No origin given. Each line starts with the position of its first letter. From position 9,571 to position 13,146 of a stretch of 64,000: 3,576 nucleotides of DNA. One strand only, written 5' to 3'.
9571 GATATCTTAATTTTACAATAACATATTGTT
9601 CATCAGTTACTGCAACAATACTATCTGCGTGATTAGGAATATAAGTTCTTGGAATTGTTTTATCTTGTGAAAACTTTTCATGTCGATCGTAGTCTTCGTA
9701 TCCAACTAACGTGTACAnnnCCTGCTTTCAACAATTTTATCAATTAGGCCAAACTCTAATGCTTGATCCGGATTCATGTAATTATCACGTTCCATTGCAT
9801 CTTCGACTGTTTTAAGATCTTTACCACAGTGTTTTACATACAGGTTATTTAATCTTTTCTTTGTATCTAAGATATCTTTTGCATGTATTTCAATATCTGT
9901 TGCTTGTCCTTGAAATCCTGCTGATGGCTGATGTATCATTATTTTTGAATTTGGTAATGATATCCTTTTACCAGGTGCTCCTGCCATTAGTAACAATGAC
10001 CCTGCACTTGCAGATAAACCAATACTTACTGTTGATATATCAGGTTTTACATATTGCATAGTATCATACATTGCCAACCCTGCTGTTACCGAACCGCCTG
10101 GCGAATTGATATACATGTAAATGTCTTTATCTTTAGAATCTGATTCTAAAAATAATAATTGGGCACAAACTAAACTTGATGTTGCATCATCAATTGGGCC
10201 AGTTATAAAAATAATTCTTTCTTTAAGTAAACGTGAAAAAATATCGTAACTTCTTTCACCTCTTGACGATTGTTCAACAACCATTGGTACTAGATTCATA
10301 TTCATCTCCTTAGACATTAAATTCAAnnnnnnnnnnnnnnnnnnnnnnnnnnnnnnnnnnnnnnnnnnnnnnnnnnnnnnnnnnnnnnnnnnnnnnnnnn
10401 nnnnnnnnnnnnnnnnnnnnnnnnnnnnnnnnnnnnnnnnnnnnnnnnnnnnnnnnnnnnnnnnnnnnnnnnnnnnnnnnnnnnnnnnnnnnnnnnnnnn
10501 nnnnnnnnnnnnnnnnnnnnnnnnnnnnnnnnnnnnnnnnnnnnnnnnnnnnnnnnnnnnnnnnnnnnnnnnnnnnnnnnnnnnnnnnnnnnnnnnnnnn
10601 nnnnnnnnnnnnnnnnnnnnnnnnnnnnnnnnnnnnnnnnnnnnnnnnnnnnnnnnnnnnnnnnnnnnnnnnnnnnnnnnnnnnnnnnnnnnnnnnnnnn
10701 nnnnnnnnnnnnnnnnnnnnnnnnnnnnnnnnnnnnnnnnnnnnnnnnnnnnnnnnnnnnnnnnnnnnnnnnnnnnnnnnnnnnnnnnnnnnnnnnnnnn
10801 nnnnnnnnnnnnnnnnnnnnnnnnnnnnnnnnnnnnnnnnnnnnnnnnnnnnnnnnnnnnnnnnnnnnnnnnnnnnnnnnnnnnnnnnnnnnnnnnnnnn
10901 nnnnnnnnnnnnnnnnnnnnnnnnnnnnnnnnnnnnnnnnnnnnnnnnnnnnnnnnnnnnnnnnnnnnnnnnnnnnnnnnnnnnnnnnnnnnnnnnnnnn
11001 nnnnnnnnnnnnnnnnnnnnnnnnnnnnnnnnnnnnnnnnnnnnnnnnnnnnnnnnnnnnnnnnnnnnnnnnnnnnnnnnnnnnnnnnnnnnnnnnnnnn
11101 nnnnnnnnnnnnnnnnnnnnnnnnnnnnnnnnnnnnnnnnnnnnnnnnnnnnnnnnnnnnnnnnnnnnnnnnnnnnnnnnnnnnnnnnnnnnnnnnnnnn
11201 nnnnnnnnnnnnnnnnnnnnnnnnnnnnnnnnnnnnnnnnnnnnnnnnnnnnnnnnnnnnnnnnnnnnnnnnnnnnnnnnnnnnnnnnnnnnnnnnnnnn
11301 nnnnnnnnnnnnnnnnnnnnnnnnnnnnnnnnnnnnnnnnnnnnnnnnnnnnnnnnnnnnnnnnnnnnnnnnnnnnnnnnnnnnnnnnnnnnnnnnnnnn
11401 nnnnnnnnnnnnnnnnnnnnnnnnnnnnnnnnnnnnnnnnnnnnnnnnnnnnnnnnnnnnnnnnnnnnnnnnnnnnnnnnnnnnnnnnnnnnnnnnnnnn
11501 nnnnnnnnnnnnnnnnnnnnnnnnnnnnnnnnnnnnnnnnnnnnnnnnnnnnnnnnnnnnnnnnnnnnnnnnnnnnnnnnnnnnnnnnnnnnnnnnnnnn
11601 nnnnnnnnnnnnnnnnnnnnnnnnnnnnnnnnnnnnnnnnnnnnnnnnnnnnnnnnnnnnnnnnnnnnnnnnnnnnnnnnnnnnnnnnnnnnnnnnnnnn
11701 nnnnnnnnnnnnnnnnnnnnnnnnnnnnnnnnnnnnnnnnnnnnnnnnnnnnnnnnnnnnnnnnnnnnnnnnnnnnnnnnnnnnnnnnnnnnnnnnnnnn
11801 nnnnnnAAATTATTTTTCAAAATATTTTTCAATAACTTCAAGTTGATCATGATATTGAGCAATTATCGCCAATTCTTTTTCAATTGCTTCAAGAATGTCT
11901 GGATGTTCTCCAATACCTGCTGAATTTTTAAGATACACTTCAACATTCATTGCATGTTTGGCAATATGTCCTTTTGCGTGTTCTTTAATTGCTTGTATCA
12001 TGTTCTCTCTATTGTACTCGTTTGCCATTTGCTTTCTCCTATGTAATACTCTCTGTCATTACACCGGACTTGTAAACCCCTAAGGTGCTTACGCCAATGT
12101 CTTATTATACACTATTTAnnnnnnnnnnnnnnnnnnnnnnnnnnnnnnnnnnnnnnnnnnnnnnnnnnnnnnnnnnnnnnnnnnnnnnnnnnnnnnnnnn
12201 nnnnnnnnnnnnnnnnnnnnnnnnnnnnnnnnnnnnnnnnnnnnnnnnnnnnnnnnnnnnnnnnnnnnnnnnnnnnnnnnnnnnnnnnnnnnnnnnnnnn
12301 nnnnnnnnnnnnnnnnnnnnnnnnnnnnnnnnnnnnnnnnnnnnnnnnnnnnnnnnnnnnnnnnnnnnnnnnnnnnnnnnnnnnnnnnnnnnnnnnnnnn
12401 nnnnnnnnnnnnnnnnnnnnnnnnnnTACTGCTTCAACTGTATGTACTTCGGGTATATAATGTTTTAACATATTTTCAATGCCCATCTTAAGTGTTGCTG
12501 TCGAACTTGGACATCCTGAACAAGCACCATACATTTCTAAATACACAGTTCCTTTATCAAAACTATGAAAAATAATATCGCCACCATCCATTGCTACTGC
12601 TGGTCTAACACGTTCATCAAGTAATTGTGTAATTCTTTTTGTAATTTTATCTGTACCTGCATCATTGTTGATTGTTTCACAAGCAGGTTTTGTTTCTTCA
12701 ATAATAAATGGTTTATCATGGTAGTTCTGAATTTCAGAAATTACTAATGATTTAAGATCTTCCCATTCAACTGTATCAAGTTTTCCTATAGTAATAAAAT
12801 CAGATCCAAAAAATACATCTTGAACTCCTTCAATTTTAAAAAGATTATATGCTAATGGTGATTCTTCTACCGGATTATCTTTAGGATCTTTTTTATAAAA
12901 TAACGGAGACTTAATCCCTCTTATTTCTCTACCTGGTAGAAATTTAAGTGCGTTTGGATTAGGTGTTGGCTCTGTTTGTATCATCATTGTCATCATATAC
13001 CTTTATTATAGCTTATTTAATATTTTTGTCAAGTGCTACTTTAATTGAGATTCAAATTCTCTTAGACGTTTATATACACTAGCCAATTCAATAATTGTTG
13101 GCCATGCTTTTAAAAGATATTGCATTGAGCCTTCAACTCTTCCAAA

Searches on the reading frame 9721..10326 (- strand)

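Call 65: search_protein_families(library=pfam, proteins=[window:9721-10326:-], max_evalue=0.001)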
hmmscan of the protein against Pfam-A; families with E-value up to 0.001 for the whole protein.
window:9721-10326:- (202 aa): 1 family
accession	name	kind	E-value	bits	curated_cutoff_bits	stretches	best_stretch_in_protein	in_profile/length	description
PF00574.28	CLP_protease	-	1.1e-80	270.2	20.2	1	22-201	2-181/182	Clp protease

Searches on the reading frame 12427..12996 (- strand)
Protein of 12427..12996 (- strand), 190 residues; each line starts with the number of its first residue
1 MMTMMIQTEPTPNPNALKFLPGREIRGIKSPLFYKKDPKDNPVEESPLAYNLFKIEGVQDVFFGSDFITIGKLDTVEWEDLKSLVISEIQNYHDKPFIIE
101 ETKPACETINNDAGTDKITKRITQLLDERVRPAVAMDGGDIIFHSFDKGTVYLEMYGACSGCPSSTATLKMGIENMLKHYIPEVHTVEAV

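Call 65: search_protein_families(library=pfam, proteins=[window:12427-12996:-], max_evalue=0.001)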
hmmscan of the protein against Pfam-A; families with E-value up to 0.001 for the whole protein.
window:12427-12996:- (190 aa): 2 families
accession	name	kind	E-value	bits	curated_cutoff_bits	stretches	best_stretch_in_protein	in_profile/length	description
PF01106.22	NifU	-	4.1e-28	97.7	27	1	122-188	1-67/67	NifU-like domain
PF08712.16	Nfu_N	-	2.3e-25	88.9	27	1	6-93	1-85/88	Scaffold protein Nfu/NifU N terminal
